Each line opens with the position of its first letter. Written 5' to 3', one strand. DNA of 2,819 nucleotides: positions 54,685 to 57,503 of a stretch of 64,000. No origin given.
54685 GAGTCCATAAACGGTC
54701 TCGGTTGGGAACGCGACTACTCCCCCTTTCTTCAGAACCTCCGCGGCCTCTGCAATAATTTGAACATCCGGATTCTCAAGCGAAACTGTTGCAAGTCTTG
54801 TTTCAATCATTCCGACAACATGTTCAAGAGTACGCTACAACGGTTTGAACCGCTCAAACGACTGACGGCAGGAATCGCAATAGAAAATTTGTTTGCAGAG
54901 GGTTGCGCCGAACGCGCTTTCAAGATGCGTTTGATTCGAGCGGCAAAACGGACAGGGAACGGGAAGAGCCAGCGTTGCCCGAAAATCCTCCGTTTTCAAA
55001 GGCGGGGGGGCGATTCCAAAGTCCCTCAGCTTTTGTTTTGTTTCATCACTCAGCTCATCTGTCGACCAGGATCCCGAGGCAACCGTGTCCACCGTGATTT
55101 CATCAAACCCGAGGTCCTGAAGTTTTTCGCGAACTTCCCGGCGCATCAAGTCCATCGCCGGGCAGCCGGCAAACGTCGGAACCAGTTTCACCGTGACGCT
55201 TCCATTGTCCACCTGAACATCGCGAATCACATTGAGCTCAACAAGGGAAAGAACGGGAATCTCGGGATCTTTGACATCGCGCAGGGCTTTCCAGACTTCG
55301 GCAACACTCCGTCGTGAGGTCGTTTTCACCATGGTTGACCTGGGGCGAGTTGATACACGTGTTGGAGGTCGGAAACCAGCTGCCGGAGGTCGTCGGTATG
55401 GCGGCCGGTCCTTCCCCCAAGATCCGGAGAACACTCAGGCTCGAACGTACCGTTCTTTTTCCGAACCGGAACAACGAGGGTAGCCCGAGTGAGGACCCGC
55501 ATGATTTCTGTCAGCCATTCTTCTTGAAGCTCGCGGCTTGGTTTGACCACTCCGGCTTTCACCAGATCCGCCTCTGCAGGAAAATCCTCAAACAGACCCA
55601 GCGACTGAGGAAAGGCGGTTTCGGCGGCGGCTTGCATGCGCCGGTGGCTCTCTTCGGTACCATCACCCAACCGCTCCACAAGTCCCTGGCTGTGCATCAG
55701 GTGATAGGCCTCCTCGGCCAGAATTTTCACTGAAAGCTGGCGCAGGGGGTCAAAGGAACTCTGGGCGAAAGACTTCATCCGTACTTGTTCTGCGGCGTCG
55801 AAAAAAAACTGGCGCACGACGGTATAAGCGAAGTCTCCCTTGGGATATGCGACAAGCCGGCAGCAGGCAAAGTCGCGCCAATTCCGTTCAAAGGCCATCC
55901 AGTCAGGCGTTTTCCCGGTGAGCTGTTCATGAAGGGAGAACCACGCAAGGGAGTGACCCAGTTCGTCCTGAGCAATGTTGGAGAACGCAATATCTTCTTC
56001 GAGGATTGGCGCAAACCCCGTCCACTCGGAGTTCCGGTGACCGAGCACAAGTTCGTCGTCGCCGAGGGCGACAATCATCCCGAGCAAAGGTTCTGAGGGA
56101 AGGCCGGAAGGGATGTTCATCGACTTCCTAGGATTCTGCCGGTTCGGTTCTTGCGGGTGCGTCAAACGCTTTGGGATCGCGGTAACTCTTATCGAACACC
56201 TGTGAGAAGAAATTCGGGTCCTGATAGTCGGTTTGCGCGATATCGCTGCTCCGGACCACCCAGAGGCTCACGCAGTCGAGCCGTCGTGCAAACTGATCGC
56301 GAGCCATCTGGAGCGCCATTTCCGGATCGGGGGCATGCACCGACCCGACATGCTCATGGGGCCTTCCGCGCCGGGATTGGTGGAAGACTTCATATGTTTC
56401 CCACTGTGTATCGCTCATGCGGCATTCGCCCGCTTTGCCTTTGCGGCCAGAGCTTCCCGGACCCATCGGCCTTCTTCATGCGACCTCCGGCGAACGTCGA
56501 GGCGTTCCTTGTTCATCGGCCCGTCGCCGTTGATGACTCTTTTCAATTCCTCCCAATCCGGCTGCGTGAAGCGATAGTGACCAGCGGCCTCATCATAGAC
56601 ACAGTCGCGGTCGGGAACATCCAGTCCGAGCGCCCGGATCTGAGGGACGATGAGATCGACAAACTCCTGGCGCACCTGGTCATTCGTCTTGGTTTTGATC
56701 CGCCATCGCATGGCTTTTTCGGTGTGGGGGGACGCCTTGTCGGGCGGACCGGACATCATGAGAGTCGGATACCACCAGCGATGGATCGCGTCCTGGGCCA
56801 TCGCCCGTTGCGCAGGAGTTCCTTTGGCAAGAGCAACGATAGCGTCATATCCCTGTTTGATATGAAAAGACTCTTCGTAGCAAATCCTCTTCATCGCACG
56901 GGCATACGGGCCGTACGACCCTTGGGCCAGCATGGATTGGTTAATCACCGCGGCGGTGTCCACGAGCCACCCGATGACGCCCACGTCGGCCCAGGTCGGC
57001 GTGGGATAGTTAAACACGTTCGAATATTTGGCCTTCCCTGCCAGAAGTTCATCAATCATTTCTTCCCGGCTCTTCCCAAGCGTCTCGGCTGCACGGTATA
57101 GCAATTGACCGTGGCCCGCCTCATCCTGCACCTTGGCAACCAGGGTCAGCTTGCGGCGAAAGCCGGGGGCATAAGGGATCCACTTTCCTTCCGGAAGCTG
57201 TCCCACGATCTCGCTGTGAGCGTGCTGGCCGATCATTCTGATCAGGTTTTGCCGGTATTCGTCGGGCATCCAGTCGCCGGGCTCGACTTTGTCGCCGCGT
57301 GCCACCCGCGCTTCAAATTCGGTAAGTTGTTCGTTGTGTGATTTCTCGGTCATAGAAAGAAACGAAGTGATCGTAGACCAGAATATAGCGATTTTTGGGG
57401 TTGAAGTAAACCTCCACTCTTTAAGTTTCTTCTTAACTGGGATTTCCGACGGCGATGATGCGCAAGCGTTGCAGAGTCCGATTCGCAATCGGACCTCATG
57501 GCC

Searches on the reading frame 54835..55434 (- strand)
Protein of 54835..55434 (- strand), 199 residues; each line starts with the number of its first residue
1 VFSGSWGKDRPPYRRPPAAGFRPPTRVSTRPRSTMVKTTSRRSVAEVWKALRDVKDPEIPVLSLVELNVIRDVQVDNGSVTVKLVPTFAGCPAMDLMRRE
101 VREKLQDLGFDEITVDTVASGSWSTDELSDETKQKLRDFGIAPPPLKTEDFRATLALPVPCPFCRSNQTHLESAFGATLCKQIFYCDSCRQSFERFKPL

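Call 11: search_protein_families(library=pfam, proteins=[window:54835-55434:-])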
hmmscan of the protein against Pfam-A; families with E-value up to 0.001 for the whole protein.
window:54835-55434:- (199 aa): 2 families
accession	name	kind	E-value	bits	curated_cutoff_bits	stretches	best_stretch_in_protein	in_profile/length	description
PF01883.24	FeS_assembly_P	-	2.1e-18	66.8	23.5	1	45-108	2-64/73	Iron-sulfur cluster assembly protein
PF23451.1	Zn_ribbon_PaaD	-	1.8e-17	63.1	27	1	155-197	11-53/53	PaaD zinc beta ribbon domain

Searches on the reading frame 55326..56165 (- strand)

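Call 11: search_protein_families(library=pfam, proteins=[window:55326-56165:-])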
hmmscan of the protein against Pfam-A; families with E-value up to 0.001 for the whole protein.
window:55326-56165:- (279 aa): 1 family
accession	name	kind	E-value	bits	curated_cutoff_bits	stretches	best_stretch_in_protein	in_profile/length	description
PF05138.18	PaaA_PaaC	-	6.5e-72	242.3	28.5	1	25-279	16-263/263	Phenylacetic acid catabolic protein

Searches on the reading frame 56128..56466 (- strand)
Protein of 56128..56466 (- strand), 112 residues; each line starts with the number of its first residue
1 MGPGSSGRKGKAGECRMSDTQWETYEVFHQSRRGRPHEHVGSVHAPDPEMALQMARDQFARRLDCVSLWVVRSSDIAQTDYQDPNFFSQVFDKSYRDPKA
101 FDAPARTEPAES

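Call 11: search_protein_families(library=pfam, proteins=[window:56128-56466:-])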
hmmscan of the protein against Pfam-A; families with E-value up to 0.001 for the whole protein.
window:56128-56466:- (112 aa): 1 family
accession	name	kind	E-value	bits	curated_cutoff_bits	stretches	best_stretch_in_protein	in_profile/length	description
PF06243.16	PaaB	-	5e-30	104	27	1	21-106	1-87/89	Phenylacetic acid degradation B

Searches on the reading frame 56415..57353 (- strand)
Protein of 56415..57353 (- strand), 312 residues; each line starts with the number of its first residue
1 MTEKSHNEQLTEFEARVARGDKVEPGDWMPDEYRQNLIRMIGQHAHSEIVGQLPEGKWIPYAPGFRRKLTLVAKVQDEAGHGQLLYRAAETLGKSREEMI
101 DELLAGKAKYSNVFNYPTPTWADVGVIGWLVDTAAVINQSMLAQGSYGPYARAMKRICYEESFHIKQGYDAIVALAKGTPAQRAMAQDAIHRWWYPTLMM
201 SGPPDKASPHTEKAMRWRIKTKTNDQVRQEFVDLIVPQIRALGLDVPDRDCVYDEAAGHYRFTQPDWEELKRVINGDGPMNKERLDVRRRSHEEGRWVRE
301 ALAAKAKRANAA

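Call 11: search_protein_families(library=pfam, proteins=[window:56415-57353:-])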
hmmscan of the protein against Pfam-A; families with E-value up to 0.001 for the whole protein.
window:56415-57353:- (312 aa): 1 family
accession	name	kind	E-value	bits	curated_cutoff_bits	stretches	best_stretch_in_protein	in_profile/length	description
PF05138.18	PaaA_PaaC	-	2.2e-87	293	28.5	1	23-297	4-263/263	Phenylacetic acid catabolic protein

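Call 14: find_encoding_contigs(protein=window:56415-57353:-, flank=10000, max_places=10)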
Protein window:56415-57353:- (312 aa): 2 contigs read that carry it; 2 places shown.
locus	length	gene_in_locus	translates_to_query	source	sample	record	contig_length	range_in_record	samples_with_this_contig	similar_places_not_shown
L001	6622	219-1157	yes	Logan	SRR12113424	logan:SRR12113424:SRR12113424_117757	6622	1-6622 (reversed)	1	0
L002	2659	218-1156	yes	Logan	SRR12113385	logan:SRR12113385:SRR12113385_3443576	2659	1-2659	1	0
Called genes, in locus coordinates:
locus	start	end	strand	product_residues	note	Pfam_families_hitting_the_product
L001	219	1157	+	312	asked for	PF05138:PaaA_PaaC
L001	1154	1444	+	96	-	PF06243:PaaB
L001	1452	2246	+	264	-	PF05138:PaaA_PaaC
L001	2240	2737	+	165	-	PF01883:FeS_assembly_P, PF23451:Zn_ribbon_PaaD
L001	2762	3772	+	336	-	PF01300:Sua5_yciO_yrdC, PF03481:Sua5_C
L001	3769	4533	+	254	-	PF00731:AIRC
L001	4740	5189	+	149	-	PF00731:AIRC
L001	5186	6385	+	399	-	PF22660:RS_preATP-grasp-like, PF02222:ATP-grasp, PF02786:CPSase_L_D2, PF07478:Dala_Dala_lig_C (weak), PF17769:PurK_C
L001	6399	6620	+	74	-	?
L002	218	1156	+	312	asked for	PF05138:PaaA_PaaC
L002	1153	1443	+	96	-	PF06243:PaaB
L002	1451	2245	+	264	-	PF05138:PaaA_PaaC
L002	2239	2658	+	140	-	?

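Call 17: find_homologous_proteins(query=window:56415-57353:-, max_evalue=1e-80)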
Query window:56415-57353:- (312 aa): 7927 proteins with E <= 1e-80 among 8000 candidates; the best 120 are listed.
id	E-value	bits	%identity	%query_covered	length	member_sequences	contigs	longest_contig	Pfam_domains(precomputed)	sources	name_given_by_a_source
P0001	1.7e-212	722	100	100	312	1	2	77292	PF05138.19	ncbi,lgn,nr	ncbi:MAG: 1,2-phenylacetyl-CoA epoxidase subunit A [Ignavibacteriales bacterium]|nr:1,2-phenylacetyl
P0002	1.1e-189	647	88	100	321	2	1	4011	PF05138.19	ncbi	-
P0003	9.9e-189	644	88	96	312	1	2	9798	PF05138.19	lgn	-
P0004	3.9e-188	642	88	100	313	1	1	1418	PF05138.19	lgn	-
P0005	2.2e-186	637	88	97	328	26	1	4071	PF05138.19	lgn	-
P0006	3.3e-186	636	85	100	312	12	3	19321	PF05138.19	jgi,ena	-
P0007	2.8e-185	633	87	98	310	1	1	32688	PF05138.19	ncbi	-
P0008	4.2e-185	632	86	100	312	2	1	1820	PF05138.19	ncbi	-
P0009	2.5e-184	630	85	99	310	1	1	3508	PF05138.19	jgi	-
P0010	3.9e-184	629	85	99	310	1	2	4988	PF05138.19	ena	-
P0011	3.9e-184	629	85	99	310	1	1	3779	PF05138.19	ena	-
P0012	4.1e-184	629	85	98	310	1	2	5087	PF05138.19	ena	-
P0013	4.6e-184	629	85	99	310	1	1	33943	PF05138.19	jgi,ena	-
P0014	4.7e-184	629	85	99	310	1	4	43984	PF05138.19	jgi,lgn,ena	-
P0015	6.3e-184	628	85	98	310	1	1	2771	PF05138.19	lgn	-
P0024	1.6e-182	624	84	99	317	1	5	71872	PF05138.19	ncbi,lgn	-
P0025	2.0e-182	624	85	99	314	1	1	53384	PF05138.19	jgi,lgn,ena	-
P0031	4.7e-182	622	85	100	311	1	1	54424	PF05138.19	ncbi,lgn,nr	ncbi:MAG TPA: 1,2-phenylacetyl-CoA epoxidase subunit PaaA [Bacteroidota bacterium]|nr:1,2-phenylacet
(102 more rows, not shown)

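Call 34: find_encoding_contigs(protein=P0007, flank=4000, max_places=3)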
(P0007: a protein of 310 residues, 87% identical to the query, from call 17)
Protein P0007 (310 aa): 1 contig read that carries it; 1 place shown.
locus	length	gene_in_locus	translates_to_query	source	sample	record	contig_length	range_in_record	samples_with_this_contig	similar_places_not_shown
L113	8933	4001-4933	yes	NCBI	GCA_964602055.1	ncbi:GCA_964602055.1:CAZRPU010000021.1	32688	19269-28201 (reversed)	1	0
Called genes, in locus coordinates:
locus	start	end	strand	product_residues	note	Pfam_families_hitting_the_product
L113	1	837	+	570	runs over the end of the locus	PF07969:Amidohydro_3, PF01979:Amidohydro_1 (faint)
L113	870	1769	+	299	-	PF00072:Response_reg, PF13581:HATPase_c_2 (faint)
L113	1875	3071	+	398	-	PF00149:Metallophos, PF12850:Metallophos_2 (faint)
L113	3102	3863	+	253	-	PF01925:TauE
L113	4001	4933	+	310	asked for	PF05138:PaaA_PaaC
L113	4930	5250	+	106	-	PF06243:PaaB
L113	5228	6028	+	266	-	PF05138:PaaA_PaaC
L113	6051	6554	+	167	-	PF01883:FeS_assembly_P, PF23451:Zn_ribbon_PaaD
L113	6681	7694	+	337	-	PF01300:Sua5_yciO_yrdC, PF03481:Sua5_C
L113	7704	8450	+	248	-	PF00731:AIRC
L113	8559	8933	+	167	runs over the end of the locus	PF00731:AIRC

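Call 35: find_encoding_contigs(protein=P0003, flank=4000, max_places=3)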
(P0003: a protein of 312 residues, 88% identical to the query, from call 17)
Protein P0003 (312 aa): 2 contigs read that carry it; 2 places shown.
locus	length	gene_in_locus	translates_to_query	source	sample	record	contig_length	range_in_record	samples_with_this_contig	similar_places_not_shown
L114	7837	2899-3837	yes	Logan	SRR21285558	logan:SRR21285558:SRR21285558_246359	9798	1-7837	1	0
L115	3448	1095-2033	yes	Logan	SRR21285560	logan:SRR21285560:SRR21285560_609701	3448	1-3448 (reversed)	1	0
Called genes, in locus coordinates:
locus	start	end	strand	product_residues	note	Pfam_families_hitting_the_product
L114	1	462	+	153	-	?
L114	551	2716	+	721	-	PF13620:CarboxypepD_reg, PF13715:CarbopepD_reg_2, PF07715:Plug, PF00593:TonB_dep_Rec_b-barrel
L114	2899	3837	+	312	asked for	PF05138:PaaA_PaaC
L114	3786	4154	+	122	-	PF06243:PaaB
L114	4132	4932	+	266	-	PF05138:PaaA_PaaC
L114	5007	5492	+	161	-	PF01883:FeS_assembly_P, PF23451:Zn_ribbon_PaaD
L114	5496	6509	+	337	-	PF01300:Sua5_yciO_yrdC, PF03481:Sua5_C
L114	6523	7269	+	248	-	PF00731:AIRC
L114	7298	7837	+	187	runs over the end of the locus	PF00731:AIRC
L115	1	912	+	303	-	?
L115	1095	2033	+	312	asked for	PF05138:PaaA_PaaC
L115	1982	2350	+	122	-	PF06243:PaaB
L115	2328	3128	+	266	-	PF05138:PaaA_PaaC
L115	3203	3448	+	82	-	?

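Call 38: find_encoding_contigs(protein=P0006, flank=3000, max_places=3)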
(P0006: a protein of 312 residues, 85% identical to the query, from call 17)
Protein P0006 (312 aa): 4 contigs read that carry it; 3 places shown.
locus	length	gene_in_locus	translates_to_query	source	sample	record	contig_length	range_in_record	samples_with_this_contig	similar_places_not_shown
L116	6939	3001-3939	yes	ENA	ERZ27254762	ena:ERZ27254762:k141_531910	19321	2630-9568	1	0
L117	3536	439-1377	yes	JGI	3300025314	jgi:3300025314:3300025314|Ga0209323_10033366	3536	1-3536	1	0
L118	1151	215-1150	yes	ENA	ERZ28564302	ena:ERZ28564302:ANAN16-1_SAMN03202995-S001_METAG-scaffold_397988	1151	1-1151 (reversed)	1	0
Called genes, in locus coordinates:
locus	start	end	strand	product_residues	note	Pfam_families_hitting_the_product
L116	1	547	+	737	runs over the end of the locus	PF25852:DUF6242_C (faint), PF02012:BNR (faint), PF14870:PSII_BNR, PF15902:Sortilin-Vps10 (faint), PF14870:PSII_BNR, PF18962:Por_Secre_tail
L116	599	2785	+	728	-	PF13620:CarboxypepD_reg, PF13715:CarbopepD_reg_2, PF07715:Plug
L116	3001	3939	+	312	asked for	PF05138:PaaA_PaaC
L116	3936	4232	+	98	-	PF06243:PaaB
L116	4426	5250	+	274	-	PF05138:PaaA_PaaC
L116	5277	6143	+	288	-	PF01145:Band_7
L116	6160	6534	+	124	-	PF07715:Plug (weak)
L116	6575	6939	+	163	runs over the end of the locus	PF01883:FeS_assembly_P, PF23451:Zn_ribbon_PaaD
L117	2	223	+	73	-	?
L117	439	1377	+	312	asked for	PF05138:PaaA_PaaC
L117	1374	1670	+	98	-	PF06243:PaaB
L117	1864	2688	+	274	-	PF05138:PaaA_PaaC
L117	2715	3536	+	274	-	?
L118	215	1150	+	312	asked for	PF05138:PaaA_PaaC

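Call 39: find_encoding_contigs(protein=P0024, flank=3000, max_places=3)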
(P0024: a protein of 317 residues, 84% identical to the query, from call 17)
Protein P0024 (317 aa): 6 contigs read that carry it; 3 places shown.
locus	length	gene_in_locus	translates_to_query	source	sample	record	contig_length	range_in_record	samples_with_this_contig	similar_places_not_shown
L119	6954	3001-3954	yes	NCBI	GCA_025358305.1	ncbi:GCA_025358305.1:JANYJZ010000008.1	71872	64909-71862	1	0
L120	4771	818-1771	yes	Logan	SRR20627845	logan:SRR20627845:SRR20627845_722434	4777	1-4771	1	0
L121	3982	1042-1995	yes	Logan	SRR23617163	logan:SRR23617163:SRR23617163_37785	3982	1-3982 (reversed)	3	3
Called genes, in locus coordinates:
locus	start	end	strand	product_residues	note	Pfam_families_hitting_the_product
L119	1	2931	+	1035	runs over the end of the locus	PF14870:PSII_BNR (faint), PF25852:DUF6242_C (faint), PF02012:BNR (faint), PF13088:BNR_2 (faint), PF15902:Sortilin-Vps10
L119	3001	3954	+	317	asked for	PF05138:PaaA_PaaC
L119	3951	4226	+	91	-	PF06243:PaaB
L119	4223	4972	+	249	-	PF05138:PaaA_PaaC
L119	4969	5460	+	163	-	PF01883:FeS_assembly_P, PF23451:Zn_ribbon_PaaD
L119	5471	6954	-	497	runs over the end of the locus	?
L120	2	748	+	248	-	?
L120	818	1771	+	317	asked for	PF05138:PaaA_PaaC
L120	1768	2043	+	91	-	PF06243:PaaB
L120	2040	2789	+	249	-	PF05138:PaaA_PaaC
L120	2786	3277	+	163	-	PF01883:FeS_assembly_P, PF23451:Zn_ribbon_PaaD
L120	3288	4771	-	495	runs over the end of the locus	?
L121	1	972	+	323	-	?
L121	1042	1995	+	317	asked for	PF05138:PaaA_PaaC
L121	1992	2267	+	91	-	PF06243:PaaB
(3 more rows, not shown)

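Call 68: find_encoding_contigs(protein=P0014, flank=1500, max_places=2)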
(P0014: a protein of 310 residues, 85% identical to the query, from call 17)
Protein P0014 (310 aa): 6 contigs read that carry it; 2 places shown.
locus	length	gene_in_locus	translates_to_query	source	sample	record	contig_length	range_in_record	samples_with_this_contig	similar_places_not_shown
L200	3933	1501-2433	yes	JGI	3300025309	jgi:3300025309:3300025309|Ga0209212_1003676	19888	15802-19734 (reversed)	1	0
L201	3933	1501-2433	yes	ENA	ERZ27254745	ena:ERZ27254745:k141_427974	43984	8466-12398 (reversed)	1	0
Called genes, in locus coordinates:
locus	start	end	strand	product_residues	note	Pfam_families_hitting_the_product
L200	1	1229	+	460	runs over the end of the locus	?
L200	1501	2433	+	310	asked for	PF05138:PaaA_PaaC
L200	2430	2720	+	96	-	PF06243:PaaB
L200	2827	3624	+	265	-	PF05138:PaaA_PaaC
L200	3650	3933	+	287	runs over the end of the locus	PF01145:Band_7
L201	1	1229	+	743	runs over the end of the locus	PF13620:CarboxypepD_reg, PF13715:CarbopepD_reg_2, PF07715:Plug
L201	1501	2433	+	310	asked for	PF05138:PaaA_PaaC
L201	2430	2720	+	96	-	PF06243:PaaB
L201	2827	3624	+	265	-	PF05138:PaaA_PaaC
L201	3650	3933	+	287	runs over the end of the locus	PF01145:Band_7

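Call 69: find_encoding_contigs(protein=P0025, flank=1500, max_places=2)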
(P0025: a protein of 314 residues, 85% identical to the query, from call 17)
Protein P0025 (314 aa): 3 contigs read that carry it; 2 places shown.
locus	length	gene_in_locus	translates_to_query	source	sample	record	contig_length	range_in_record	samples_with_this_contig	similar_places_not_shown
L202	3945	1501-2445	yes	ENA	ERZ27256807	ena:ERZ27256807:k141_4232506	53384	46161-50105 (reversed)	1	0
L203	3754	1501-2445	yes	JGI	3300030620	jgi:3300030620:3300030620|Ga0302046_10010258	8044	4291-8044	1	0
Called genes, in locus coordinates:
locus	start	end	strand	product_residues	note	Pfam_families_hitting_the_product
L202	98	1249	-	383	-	PF00144:Beta-lactamase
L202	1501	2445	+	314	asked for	PF05138:PaaA_PaaC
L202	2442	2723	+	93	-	PF06243:PaaB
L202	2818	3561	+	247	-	PF05138:PaaA_PaaC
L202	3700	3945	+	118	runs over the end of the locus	PF05635:23S_rRNA_IVP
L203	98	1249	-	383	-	PF00144:Beta-lactamase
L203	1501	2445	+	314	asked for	PF05138:PaaA_PaaC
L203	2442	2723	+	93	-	PF06243:PaaB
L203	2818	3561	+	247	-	PF05138:PaaA_PaaC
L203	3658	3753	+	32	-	?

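Call 70: find_encoding_contigs(protein=P0031, flank=1500, max_places=2)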
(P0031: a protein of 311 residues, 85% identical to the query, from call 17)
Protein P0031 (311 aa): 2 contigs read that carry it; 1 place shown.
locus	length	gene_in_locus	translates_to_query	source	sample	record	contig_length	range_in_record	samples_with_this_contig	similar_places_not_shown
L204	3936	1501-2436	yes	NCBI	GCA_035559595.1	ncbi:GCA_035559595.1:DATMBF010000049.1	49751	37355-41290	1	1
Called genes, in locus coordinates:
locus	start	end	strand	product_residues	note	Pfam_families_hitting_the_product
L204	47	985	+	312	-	-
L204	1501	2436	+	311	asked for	PF05138:PaaA_PaaC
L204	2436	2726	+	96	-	PF06243:PaaB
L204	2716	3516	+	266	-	PF05138:PaaA_PaaC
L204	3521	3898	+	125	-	-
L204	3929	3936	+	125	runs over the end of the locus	-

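Call 71: find_encoding_contigs(protein=P0002, flank=1500, max_places=2)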
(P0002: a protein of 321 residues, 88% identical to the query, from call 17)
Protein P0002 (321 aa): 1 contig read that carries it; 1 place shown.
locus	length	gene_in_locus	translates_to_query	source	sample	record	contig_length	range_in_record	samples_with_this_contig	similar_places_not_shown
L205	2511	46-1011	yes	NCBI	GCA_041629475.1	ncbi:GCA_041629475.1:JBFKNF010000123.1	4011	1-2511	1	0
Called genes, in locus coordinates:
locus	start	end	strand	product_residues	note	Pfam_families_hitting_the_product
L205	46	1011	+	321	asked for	PF05138:PaaA_PaaC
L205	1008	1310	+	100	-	PF06243:PaaB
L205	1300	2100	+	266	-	PF05138:PaaA_PaaC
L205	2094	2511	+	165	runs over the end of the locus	PF01883:FeS_assembly_P, PF23451:Zn_ribbon_PaaD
